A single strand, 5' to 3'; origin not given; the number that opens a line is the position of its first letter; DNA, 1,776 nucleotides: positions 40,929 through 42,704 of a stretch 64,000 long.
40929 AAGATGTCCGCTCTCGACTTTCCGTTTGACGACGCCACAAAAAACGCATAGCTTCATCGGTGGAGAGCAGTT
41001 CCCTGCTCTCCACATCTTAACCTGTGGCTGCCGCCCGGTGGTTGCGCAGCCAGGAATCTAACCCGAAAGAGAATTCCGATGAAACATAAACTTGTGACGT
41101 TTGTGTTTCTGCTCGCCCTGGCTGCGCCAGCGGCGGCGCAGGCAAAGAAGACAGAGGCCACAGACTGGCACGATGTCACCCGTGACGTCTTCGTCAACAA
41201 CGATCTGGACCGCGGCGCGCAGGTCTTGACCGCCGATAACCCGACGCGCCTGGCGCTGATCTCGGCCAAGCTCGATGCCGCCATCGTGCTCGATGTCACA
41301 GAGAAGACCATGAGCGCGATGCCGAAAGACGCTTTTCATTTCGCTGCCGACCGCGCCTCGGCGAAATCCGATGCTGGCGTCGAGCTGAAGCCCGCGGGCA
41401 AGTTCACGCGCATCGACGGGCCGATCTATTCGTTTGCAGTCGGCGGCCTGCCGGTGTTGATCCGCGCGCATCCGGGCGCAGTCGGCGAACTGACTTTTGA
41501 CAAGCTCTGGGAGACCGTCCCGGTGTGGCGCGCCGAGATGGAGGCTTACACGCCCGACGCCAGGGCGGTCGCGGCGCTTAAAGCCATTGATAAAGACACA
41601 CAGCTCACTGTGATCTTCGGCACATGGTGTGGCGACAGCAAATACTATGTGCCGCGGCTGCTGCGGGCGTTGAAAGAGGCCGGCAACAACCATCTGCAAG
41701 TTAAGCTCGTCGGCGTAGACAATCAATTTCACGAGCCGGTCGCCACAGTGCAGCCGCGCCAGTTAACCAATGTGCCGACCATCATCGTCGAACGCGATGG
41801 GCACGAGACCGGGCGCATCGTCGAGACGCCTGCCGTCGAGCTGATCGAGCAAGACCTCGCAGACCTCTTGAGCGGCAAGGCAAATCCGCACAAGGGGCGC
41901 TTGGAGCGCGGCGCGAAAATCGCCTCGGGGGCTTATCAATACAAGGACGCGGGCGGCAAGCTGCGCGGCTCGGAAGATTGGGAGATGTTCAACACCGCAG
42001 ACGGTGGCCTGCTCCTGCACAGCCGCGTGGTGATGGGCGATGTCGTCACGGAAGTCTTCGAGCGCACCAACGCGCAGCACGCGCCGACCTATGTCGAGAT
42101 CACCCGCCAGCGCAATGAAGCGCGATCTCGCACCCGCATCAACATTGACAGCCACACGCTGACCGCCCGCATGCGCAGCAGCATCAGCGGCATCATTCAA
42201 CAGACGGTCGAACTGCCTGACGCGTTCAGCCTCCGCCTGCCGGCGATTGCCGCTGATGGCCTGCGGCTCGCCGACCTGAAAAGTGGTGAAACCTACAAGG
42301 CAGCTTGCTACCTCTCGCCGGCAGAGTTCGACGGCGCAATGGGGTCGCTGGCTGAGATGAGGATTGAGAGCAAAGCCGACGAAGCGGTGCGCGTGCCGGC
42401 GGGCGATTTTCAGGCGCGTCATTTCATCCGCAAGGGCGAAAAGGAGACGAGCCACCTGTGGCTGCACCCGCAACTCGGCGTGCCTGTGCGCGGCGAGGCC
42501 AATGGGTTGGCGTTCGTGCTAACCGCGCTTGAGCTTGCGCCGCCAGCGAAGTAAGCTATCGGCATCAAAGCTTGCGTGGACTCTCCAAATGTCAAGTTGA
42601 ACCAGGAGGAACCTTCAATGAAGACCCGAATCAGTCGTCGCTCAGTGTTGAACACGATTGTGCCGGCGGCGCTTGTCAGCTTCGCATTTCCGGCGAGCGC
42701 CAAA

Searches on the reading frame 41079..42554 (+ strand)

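Call 27: search_protein_families(library=pfam, proteins=[window:41079-42554:+], max_evalue=0.00001)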
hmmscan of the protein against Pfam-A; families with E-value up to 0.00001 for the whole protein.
window:41079-42554:+ (491 aa): 1 family
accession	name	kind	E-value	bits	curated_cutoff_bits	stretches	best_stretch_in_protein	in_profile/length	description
PF14595.12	Thioredoxin_9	-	3.6e-06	27.3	25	1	156-252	25-119/129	Thioredoxin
